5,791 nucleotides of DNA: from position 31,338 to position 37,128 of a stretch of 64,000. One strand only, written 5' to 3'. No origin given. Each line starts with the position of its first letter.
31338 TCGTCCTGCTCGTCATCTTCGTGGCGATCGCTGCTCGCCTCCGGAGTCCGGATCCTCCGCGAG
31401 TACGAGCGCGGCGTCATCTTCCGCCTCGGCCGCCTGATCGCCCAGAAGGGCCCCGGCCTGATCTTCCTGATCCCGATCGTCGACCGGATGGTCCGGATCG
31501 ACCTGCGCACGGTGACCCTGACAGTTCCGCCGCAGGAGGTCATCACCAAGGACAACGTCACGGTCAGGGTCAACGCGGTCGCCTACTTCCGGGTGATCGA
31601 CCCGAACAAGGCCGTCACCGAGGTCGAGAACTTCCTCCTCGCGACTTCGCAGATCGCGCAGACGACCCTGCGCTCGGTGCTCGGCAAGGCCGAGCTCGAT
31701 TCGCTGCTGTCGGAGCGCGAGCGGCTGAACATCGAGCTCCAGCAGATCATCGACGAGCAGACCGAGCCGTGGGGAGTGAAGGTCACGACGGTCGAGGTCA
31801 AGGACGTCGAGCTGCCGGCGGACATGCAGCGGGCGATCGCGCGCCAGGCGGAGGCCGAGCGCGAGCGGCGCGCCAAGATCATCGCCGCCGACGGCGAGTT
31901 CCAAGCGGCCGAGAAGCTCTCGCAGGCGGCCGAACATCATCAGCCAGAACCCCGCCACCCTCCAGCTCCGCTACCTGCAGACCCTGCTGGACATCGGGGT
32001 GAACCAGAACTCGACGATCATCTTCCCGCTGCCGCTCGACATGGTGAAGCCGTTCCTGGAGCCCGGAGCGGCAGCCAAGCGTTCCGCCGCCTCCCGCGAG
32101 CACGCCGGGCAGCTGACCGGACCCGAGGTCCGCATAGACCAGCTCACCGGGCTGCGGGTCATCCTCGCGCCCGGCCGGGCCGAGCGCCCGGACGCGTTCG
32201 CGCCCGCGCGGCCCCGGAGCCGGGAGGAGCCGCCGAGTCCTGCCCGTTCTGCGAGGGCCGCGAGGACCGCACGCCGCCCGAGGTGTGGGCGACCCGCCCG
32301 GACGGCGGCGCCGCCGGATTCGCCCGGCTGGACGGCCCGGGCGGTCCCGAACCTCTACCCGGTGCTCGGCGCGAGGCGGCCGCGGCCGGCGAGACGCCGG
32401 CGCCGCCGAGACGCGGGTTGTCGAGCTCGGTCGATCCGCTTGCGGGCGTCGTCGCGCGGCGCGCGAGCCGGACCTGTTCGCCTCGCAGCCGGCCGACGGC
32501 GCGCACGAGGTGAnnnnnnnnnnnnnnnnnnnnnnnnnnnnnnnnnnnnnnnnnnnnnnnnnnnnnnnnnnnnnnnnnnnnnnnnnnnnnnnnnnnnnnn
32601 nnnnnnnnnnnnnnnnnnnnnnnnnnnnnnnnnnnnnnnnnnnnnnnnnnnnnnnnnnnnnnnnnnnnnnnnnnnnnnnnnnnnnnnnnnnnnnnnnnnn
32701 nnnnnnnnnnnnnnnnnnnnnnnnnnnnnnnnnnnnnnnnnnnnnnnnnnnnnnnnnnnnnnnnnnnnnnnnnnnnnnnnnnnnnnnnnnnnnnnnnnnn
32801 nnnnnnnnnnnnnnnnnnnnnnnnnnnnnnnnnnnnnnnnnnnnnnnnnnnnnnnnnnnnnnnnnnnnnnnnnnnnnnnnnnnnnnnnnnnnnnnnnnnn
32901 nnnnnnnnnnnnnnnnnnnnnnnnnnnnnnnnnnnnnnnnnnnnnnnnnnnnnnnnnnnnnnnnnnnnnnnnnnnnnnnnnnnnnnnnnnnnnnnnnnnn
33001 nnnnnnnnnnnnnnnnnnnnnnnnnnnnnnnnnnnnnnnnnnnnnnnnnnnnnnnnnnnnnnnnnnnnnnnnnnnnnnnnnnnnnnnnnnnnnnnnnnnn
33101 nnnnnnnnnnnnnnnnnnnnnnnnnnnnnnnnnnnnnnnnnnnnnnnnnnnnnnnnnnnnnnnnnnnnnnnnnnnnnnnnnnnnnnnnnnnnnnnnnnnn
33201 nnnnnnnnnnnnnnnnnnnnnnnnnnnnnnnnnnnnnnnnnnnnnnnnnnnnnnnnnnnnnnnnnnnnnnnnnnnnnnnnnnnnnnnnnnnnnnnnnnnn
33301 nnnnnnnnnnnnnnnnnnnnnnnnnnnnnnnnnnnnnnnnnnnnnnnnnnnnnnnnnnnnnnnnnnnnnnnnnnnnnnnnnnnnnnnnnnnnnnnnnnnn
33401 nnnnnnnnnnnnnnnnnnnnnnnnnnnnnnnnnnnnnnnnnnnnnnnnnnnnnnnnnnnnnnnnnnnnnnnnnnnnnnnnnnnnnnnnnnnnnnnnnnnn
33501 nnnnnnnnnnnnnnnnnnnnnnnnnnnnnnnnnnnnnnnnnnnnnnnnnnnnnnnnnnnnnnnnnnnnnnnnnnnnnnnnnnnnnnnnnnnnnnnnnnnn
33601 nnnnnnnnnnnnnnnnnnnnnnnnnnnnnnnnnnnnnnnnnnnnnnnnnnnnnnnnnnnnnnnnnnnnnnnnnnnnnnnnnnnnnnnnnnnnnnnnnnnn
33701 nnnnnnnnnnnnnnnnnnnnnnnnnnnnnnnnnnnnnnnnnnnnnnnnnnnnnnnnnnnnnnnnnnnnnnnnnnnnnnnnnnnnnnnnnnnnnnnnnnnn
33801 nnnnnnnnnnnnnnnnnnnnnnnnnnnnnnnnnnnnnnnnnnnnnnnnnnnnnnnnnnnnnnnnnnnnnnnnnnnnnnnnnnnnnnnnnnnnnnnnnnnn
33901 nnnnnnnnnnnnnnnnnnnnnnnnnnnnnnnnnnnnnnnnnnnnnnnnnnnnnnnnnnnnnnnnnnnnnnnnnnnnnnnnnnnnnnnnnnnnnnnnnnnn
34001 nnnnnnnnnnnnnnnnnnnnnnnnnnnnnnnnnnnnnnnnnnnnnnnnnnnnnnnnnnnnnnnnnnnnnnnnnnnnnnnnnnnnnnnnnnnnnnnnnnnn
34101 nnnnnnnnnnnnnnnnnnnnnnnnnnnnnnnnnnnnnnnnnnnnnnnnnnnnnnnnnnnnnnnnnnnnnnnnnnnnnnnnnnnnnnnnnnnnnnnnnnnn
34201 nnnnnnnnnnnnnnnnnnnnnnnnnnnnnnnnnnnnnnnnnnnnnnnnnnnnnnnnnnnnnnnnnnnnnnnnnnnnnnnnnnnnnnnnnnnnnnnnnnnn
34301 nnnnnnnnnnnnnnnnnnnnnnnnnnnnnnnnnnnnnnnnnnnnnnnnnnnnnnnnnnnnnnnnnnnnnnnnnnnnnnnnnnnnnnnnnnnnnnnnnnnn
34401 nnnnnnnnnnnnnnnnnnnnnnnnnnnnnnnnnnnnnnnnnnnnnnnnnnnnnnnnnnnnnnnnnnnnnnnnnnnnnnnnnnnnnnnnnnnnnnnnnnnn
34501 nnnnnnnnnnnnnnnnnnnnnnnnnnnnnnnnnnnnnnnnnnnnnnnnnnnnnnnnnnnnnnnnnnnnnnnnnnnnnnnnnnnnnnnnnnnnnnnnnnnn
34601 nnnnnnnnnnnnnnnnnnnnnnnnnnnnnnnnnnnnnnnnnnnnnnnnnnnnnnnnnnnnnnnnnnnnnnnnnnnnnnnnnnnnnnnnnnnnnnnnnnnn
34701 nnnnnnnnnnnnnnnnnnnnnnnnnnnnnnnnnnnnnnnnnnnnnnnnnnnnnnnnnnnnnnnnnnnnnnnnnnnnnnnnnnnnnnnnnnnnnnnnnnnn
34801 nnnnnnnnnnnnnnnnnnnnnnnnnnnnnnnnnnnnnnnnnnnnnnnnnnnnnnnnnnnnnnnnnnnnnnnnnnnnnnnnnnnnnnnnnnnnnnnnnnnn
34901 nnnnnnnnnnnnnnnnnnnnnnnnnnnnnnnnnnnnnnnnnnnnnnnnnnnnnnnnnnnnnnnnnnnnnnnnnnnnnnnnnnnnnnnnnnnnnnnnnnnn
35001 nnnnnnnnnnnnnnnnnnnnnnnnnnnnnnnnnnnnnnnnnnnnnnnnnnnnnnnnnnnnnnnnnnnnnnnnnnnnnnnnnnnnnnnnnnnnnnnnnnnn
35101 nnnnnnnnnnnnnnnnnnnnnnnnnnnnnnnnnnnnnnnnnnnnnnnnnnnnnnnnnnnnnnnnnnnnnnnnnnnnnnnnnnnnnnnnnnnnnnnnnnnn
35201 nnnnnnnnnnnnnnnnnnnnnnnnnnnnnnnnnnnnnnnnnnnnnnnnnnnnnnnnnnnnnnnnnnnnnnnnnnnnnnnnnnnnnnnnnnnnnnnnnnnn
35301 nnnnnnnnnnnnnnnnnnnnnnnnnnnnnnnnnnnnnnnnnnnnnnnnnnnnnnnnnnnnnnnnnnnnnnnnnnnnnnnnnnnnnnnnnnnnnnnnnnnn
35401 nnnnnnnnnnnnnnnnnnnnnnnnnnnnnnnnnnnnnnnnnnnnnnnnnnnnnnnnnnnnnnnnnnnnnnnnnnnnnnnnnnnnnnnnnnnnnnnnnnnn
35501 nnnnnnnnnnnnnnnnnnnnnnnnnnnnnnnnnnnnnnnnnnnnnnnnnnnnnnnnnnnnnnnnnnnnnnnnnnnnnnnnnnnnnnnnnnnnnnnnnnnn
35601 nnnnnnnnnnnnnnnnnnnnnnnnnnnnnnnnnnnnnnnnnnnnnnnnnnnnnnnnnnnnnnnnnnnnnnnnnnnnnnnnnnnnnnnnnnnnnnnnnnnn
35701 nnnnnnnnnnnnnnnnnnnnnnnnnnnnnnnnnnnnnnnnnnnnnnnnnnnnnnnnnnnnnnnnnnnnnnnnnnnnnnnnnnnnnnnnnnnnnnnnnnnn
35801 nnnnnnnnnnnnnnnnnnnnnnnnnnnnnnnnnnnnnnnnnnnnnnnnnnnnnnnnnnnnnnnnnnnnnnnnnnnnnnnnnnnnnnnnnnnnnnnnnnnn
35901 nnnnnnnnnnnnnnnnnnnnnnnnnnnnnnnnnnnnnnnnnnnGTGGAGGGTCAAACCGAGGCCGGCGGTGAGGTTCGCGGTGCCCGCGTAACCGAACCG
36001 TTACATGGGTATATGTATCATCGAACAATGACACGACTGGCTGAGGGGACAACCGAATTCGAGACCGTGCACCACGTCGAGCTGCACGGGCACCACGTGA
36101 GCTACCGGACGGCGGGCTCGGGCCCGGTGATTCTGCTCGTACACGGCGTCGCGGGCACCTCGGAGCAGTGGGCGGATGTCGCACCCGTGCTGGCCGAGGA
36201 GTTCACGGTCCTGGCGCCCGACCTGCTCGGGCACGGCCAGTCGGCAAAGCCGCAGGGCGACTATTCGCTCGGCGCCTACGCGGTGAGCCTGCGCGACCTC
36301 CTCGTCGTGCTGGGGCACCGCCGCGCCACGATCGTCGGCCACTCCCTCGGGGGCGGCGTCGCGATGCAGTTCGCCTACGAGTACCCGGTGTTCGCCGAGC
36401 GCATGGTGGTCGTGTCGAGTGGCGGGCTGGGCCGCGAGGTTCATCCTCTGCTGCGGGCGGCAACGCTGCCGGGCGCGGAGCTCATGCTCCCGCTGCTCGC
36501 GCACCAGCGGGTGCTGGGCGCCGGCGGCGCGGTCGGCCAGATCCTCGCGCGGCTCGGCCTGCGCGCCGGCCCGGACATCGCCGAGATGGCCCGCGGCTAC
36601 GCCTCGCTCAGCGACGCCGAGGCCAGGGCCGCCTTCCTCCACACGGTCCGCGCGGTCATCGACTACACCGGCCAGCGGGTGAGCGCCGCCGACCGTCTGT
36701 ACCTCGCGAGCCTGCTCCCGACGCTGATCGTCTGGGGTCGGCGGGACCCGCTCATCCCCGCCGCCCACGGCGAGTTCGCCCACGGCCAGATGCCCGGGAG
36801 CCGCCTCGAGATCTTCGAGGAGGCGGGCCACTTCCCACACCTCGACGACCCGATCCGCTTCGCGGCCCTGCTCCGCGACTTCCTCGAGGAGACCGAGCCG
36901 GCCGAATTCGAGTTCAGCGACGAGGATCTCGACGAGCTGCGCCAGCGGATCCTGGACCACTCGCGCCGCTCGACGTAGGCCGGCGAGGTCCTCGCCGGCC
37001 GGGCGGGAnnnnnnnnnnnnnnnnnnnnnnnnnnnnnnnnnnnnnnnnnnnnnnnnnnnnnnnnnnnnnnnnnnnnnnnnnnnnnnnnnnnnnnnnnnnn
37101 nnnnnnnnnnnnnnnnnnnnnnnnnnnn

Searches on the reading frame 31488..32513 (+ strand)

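Call 90: search_protein_families(library=pfam, proteins=[window:31488-32513:+], max_evalue=0.001)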
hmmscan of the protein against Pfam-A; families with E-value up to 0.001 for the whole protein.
window:31488-32513:+ (341 aa): 2 families
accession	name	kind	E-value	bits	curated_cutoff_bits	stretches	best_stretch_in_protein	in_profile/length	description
PF01145.31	Band_7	-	2.4e-28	99.8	23.6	1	2-137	36-175/176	SPFH domain / Band 7 family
PF13421.11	Band_7_1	-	0.00012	22.2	24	1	34-122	109-208/211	SPFH domain-Band 7 family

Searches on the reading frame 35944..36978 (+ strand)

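Call 90: search_protein_families(library=pfam, proteins=[window:35944-36978:+], max_evalue=0.001)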
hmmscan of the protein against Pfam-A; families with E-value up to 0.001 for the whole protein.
window:35944-36978:+ (344 aa): 5 families
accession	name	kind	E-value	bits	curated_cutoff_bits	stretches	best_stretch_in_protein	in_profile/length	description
PF00561.26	Abhydrolase_1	-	1e-31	110.9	25.8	1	61-303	1-245/245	alpha/beta hydrolase fold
PF12697.13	Abhydrolase_6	-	2.8e-25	90.7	26.3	1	63-308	1-216/217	Alpha/beta hydrolase family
PF12146.15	Hydrolase_4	-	3.1e-15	56.6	27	1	62-301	6-237/239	Serine aminopeptidase, S33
PF01738.24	DLH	-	3.9e-05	23.8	21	0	57-108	11-64/217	Dienelactone hydrolase family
PF07819.20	PGAP1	-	0.00028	21.1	24.3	0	59-94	3-38/233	PGAP1-like alpha/beta domain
